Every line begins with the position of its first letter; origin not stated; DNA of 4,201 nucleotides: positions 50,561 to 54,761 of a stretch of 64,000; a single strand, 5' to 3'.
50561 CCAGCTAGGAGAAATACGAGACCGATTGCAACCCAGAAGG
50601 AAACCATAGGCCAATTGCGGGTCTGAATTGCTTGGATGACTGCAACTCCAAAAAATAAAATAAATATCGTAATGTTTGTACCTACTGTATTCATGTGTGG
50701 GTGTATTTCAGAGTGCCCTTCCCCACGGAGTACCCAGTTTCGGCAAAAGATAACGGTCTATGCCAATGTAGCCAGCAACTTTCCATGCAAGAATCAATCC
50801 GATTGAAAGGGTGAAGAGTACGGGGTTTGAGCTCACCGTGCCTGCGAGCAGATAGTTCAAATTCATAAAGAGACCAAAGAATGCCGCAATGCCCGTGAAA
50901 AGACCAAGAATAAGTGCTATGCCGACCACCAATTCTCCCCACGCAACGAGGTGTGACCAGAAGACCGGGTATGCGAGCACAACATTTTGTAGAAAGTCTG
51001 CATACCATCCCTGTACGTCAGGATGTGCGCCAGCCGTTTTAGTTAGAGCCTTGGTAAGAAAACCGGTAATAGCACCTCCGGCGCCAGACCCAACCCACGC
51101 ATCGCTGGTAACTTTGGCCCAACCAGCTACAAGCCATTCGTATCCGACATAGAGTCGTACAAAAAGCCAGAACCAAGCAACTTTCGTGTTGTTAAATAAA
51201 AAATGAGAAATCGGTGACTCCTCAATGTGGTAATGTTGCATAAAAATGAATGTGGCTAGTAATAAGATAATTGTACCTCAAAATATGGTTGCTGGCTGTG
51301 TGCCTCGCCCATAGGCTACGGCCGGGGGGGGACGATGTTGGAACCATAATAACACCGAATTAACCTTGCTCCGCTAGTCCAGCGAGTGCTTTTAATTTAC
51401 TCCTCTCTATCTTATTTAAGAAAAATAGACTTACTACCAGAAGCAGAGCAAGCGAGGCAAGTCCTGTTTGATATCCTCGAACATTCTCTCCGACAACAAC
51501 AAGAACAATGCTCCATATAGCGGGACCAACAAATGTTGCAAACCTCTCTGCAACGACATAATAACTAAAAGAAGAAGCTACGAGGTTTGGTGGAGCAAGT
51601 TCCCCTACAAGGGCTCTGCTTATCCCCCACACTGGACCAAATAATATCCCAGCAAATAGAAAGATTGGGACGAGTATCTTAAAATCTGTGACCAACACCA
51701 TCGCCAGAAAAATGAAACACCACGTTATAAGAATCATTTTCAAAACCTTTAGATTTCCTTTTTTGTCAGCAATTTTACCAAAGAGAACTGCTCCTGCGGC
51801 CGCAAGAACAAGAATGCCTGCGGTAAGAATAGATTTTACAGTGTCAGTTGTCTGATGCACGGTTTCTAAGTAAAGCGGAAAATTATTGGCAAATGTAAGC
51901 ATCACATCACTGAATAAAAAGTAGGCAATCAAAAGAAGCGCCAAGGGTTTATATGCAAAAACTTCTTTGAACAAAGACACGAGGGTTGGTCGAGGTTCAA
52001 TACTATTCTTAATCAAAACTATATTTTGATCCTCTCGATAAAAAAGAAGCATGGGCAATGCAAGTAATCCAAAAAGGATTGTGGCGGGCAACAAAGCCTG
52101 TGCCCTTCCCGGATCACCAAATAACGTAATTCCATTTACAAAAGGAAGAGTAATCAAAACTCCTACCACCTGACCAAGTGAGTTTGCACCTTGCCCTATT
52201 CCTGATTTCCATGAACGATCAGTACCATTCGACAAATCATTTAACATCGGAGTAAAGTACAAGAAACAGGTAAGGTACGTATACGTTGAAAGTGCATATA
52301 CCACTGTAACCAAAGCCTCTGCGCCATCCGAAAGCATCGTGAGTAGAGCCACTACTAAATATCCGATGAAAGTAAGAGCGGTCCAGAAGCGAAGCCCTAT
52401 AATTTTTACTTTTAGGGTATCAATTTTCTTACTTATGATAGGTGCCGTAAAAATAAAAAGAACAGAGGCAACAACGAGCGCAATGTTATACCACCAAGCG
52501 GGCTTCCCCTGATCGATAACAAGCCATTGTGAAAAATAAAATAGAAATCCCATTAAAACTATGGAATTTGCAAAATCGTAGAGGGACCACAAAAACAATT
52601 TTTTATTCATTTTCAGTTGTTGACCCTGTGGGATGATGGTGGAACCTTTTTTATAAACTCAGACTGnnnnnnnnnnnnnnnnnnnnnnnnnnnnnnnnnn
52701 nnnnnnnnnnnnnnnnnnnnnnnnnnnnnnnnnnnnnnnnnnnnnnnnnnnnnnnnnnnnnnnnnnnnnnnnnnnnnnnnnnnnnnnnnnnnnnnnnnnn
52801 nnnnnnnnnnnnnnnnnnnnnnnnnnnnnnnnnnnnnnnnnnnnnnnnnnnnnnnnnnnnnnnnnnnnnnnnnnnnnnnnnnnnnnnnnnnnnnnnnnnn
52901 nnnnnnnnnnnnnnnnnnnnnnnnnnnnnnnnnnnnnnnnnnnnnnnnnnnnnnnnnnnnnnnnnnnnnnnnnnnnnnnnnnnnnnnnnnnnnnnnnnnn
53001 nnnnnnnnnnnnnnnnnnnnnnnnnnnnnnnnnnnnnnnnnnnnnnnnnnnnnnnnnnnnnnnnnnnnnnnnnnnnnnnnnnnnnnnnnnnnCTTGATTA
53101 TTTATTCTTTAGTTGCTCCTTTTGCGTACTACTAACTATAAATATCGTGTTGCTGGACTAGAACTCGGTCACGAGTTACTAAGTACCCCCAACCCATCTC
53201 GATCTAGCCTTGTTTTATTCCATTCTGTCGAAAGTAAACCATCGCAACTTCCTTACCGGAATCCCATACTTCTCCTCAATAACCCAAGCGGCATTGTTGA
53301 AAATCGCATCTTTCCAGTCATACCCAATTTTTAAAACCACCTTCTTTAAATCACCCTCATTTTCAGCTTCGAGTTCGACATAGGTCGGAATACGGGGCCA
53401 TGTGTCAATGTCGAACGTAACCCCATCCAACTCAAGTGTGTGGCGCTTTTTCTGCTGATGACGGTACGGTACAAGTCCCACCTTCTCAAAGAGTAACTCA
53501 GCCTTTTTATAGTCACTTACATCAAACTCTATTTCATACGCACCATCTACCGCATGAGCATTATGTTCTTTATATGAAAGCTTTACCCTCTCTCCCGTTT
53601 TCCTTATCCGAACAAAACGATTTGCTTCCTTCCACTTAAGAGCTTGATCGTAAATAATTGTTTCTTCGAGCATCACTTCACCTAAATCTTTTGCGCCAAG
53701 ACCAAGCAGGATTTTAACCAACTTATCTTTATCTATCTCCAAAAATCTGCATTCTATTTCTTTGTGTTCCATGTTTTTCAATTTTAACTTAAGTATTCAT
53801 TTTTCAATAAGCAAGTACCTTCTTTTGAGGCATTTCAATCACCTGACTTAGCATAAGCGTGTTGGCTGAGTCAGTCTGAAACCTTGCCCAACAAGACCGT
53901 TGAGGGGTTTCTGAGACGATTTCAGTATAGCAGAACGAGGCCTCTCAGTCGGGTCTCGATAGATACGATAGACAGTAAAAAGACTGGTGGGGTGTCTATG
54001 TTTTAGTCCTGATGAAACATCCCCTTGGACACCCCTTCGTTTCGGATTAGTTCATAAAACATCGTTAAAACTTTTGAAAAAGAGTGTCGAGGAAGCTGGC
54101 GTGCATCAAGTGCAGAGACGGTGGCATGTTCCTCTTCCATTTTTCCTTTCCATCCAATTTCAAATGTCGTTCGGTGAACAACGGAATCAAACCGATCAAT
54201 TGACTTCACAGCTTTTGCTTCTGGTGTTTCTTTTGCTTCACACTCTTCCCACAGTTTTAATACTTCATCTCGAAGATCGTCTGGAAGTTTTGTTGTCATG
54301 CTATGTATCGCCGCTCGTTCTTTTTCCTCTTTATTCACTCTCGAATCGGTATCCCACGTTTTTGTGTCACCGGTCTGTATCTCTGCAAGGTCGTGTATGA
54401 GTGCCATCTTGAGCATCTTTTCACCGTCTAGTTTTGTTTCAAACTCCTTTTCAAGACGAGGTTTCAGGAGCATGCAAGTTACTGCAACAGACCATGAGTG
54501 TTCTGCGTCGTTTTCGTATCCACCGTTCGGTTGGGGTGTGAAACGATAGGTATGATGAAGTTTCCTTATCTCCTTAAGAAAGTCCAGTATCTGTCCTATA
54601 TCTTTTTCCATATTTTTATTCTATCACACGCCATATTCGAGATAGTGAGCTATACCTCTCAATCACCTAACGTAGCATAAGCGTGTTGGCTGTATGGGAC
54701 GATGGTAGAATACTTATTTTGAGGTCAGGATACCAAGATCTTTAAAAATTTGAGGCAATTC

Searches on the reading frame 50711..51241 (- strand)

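Call 61: search_protein_families(library=pfam, proteins=[window:50711-51241:-], max_evalue=0.001)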
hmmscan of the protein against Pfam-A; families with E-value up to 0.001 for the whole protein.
window:50711-51241:- (177 aa): 2 families
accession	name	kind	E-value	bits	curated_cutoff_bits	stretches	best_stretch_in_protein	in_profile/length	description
PF07681.17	DoxX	-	2.1e-09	38.3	23.6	1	25-128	2-77/85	DoxX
PF04173.18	DoxD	-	5e-08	33.5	22.7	1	24-170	1-149/167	TQO small subunit DoxD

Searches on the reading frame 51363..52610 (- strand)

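Call 61: search_protein_families(library=pfam, proteins=[window:51363-52610:-], max_evalue=0.001)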
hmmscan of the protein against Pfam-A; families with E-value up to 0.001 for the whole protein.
window:51363-52610:- (416 aa): 3 families
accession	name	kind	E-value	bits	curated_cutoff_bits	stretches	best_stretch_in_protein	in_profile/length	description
PF07690.21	MFS_1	-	2.3e-27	96.3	33.4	2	121-363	108-347/347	Major Facilitator Superfamily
PF11700.14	ATG22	-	5.6e-13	48.9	24.1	1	136-403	194-474/482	Vacuole effluxer Atg22 like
PF03137.26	OATP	-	0.00072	18.4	25.8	1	209-308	281-380/545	Organic Anion Transporter Polypeptide (OATP) family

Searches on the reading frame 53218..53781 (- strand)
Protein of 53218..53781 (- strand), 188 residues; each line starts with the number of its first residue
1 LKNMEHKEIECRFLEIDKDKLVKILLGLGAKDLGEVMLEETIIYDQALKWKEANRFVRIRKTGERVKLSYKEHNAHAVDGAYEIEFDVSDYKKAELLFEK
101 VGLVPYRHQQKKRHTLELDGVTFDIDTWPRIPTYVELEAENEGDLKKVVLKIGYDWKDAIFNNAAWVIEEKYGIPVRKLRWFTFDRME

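Call 63: search_protein_families(library=pfam, proteins=[window:53218-53781:-], max_evalue=0.001)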
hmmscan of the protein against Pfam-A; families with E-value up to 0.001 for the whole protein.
window:53218-53781:- (188 aa): 1 family
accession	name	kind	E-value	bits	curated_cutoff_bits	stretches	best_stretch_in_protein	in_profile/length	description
PF01928.26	CYTH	-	4e-11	43.5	23.2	1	7-143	2-149/179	CYTH domain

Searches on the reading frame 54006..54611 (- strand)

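Call 63: search_protein_families(library=pfam, proteins=[window:54006-54611:-], max_evalue=0.001)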
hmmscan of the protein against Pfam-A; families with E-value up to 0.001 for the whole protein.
window:54006-54611:- (202 aa): 3 families
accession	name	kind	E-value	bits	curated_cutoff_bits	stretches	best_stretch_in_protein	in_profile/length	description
PF13023.12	HD_3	-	5.8e-34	117.8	22.5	1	16-151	2-135/165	HD domain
PF12917.13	YfbR-like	-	3.6e-17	63.1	25.9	1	11-145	2-139/182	5'-deoxynucleotidase YfbR-like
PF01966.28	HD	-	7e-09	36.4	22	1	36-142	2-114/116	HD domain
